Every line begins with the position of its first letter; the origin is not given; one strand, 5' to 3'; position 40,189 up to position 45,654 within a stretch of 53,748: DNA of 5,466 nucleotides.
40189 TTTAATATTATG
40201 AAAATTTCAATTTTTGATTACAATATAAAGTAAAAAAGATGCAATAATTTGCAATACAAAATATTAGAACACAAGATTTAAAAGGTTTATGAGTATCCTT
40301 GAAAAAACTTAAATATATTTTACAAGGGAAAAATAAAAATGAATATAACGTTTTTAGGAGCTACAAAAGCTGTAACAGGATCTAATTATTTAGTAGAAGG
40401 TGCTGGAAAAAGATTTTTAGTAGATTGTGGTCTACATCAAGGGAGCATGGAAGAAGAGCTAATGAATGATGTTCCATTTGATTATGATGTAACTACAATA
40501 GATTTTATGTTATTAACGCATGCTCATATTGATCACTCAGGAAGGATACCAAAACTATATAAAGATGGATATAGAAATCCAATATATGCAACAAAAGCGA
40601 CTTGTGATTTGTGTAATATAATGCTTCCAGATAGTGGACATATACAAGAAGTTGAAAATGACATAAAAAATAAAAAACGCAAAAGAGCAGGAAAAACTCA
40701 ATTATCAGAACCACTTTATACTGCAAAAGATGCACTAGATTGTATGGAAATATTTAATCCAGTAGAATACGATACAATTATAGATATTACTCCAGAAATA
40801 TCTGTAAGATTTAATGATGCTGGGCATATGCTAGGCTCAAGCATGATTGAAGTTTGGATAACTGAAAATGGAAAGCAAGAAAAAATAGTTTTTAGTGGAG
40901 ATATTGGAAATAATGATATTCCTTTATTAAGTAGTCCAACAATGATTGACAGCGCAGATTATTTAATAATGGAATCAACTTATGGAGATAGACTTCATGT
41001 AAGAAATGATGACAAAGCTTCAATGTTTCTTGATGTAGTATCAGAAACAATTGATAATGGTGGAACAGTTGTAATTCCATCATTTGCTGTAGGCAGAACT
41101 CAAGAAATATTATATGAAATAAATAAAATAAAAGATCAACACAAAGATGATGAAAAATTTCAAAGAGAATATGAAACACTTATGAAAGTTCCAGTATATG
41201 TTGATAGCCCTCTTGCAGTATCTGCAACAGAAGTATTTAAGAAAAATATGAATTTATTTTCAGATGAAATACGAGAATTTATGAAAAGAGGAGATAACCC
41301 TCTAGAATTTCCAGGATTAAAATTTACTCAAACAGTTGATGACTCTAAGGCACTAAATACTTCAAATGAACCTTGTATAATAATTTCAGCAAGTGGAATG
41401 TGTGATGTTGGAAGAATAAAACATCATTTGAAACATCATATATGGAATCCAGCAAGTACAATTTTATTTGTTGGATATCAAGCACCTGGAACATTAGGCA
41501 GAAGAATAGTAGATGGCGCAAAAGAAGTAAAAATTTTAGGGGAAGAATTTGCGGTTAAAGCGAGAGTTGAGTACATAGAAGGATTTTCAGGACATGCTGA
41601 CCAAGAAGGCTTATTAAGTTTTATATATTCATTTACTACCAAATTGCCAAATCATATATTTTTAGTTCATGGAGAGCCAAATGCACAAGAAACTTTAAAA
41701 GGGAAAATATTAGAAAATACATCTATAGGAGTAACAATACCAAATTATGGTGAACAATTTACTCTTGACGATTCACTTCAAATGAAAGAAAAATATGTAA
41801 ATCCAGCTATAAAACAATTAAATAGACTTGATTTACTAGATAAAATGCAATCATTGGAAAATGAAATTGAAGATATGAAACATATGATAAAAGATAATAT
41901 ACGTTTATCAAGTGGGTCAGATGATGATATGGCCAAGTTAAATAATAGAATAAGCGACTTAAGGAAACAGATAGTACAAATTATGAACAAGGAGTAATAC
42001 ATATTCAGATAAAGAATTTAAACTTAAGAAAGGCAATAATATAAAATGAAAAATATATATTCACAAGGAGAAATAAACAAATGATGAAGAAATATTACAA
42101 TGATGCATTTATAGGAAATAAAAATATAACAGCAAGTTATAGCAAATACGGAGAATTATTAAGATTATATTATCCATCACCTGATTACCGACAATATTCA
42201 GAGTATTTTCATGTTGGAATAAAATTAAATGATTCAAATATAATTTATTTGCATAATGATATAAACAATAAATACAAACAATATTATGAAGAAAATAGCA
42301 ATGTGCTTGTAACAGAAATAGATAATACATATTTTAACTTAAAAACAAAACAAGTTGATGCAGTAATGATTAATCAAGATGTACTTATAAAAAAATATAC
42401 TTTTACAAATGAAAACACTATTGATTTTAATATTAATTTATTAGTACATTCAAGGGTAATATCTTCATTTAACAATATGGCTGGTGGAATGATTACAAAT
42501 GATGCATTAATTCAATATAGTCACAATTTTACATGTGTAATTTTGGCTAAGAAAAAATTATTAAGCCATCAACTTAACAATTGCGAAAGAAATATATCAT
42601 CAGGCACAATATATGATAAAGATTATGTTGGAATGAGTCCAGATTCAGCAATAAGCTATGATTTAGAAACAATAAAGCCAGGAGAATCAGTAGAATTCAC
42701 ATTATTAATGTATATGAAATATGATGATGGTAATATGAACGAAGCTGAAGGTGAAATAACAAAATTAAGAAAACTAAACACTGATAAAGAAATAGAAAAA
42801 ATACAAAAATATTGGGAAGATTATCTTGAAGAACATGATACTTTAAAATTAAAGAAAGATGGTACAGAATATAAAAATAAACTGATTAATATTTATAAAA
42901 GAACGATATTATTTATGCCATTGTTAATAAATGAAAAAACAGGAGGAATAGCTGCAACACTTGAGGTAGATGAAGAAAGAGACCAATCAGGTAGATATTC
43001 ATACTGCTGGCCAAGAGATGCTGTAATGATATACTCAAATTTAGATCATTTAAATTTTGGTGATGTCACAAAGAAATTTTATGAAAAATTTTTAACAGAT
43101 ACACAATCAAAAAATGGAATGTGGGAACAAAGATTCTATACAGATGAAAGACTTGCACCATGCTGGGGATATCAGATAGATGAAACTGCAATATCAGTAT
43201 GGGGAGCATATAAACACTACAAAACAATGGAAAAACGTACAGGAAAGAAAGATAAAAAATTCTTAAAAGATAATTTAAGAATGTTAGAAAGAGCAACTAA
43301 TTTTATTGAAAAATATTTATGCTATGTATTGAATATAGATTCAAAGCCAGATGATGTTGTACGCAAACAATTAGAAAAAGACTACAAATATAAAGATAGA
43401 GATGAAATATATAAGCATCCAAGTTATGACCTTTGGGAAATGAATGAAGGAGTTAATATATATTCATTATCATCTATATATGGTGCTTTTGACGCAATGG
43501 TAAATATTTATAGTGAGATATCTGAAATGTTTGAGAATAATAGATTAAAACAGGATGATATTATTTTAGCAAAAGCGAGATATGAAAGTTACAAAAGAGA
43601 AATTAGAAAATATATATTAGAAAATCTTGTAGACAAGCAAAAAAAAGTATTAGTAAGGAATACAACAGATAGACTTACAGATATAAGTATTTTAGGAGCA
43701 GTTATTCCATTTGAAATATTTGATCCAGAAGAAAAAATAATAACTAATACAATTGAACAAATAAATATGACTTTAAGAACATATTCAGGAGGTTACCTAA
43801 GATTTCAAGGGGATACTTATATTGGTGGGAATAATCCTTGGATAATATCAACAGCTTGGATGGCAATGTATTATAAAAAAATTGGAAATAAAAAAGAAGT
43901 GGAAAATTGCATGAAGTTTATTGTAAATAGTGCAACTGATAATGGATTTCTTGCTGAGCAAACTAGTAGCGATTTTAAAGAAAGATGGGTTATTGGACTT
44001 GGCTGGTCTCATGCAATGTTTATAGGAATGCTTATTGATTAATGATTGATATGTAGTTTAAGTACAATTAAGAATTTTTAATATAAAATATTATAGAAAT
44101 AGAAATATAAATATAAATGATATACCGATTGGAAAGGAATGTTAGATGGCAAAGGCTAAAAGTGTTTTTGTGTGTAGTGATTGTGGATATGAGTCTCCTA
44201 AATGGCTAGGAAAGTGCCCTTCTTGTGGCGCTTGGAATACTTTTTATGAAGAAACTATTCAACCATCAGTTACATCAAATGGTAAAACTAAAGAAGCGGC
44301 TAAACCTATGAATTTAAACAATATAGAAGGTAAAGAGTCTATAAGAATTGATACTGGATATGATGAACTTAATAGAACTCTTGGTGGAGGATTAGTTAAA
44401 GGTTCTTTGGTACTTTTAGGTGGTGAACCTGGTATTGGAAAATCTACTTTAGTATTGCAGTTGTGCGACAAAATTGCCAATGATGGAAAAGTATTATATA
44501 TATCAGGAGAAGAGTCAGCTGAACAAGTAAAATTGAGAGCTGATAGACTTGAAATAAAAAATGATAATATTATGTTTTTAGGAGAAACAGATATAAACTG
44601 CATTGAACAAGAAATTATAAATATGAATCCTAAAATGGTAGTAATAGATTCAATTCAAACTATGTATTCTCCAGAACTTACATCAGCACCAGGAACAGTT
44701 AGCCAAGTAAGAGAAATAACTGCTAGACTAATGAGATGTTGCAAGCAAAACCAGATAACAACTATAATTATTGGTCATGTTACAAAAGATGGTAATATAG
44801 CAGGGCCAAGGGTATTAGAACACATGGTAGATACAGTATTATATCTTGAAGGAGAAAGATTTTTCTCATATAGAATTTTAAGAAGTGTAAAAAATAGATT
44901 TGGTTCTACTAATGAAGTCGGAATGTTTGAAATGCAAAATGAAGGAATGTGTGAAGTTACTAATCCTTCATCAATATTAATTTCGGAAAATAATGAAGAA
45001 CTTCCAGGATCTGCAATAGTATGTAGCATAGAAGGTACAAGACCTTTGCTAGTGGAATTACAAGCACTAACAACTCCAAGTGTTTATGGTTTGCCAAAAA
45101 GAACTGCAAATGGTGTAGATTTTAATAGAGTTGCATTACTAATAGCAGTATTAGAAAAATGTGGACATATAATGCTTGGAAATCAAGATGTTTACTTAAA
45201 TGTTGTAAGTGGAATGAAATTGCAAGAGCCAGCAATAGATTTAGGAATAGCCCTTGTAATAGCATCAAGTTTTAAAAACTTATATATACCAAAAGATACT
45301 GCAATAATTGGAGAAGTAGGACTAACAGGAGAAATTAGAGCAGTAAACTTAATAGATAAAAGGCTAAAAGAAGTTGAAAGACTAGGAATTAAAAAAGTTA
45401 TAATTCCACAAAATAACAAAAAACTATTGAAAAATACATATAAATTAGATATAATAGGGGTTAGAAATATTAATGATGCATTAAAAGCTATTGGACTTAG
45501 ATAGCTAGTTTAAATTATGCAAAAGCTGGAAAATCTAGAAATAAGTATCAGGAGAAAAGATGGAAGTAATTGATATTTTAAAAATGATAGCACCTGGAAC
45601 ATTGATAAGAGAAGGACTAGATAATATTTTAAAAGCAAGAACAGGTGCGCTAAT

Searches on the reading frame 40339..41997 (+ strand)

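Call 63: search_protein_families(library=pfam, proteins=[window:40339-41997:+], max_evalue=0.001)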
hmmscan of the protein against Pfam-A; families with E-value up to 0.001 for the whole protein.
window:40339-41997:+ (552 aa): 5 families
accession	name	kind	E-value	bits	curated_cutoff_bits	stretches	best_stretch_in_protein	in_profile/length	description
PF10996.14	Beta-Casp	-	4.6e-42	143.8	27.7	1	254-390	1-120/120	Beta-Casp domain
PF07521.17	RMMBL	-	1.1e-16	61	21.6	1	405-468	3-63/63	Zn-dependent metallo-hydrolase RNA specificity domain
PF16661.11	Lactamase_B_6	-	4.1e-10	39.8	27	1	21-189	4-162/193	Metallo-beta-lactamase superfamily domain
PF00753.33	Lactamase_B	-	4.6e-10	40.2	22.7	1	13-74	5-64/196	Metallo-beta-lactamase superfamily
PF12706.13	Lactamase_B_2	-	1.8e-07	31.4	27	1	25-91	2-69/200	Beta-lactamase superfamily domain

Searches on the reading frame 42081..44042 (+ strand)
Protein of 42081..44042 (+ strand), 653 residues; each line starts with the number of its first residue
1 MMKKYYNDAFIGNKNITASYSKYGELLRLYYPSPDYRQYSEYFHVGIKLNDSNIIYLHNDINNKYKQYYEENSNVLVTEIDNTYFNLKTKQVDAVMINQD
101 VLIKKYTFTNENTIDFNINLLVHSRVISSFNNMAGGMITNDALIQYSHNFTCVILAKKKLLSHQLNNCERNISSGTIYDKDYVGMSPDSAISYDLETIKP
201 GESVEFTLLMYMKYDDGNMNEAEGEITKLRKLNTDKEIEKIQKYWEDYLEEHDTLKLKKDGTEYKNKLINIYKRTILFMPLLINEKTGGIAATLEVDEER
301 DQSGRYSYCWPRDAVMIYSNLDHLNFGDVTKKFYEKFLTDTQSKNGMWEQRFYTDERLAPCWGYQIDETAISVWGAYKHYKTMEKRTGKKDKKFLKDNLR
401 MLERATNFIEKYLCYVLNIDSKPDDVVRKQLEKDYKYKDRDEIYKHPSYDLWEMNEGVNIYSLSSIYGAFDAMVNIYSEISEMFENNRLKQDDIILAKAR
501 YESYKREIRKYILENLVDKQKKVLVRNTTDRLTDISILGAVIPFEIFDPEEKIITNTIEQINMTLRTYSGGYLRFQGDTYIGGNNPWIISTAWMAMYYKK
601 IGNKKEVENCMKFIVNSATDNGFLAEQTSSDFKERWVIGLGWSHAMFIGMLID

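Call 63: search_protein_families(library=pfam, proteins=[window:42081-44042:+], max_evalue=0.001)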
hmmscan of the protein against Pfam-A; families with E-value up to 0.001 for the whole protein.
window:42081-44042:+ (653 aa): 1 family
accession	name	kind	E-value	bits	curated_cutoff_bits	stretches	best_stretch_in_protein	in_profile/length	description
PF00723.27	Glyco_hydro_15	-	7.4e-10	38.7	22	1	271-603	6-339/427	Glycosyl hydrolases family 15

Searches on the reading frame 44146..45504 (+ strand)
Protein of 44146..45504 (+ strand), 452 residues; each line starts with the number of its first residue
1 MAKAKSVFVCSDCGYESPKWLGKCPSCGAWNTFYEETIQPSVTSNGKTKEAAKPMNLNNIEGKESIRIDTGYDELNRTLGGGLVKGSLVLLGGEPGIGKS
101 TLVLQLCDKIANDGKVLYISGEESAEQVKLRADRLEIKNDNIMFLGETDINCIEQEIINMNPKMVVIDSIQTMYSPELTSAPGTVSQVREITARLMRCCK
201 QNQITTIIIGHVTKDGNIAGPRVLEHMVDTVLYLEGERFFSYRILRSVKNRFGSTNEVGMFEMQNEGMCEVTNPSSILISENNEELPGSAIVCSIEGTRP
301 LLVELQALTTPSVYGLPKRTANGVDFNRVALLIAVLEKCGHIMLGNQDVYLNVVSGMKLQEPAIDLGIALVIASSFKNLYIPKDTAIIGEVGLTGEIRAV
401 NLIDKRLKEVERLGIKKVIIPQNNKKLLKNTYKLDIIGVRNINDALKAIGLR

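Call 63: search_protein_families(library=pfam, proteins=[window:44146-45504:+], max_evalue=0.001)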
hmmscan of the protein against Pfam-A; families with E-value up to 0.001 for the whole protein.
window:44146-45504:+ (452 aa): 13 families
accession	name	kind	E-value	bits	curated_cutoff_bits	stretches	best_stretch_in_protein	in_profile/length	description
PF06745.19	ATPase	-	1.8e-19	70.5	26.6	2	152-253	110-208/231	KaiC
PF13481.12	AAA_25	-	1.8e-17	64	27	1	74-216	21-194/195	AAA domain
PF18073.7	Zn_ribbon_LapB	-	5e-13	48.9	25.7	1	8-35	1-28/28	Rubredoxin metal binding domain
PF03796.21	DnaB_C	-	3.4e-11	43.4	27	1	68-212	2-138/255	DnaB-like helicase C terminal domain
PF13541.12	ChlI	-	8.3e-10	39.1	27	1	337-424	34-121/121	Subunit ChlI of Mg-chelatase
PF05362.19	Lon_C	-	4.3e-08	33.4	21.1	1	346-446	93-199/205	Lon protease (S16) C-terminal proteolytic domain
PF08423.17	Rad51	-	1.5e-05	24.9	22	1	63-212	3-175/244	Rad51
PF13479.12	AAA_24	-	1.8e-05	25.1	27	1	89-175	5-78/195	AAA domain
PF20720.3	nSTAND3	-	5.7e-05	23.3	27.2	1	86-129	17-61/155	Novel STAND NTPase 3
PF13191.12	AAA_16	-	0.00012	23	32.6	1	86-122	24-59/167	AAA ATPase domain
PF00004.35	AAA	-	0.00031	21.6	21.2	1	89-211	1-107/131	ATPase family associated with various cellular activities (AAA)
PF07088.17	GvpD_P-loop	-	0.00045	20.6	24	0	86-128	10-52/189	GvpD gas vesicle protein, P-loop domain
PF13173.12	AAA_14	-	0.00065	20.2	27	0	88-173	4-74/129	AAA domain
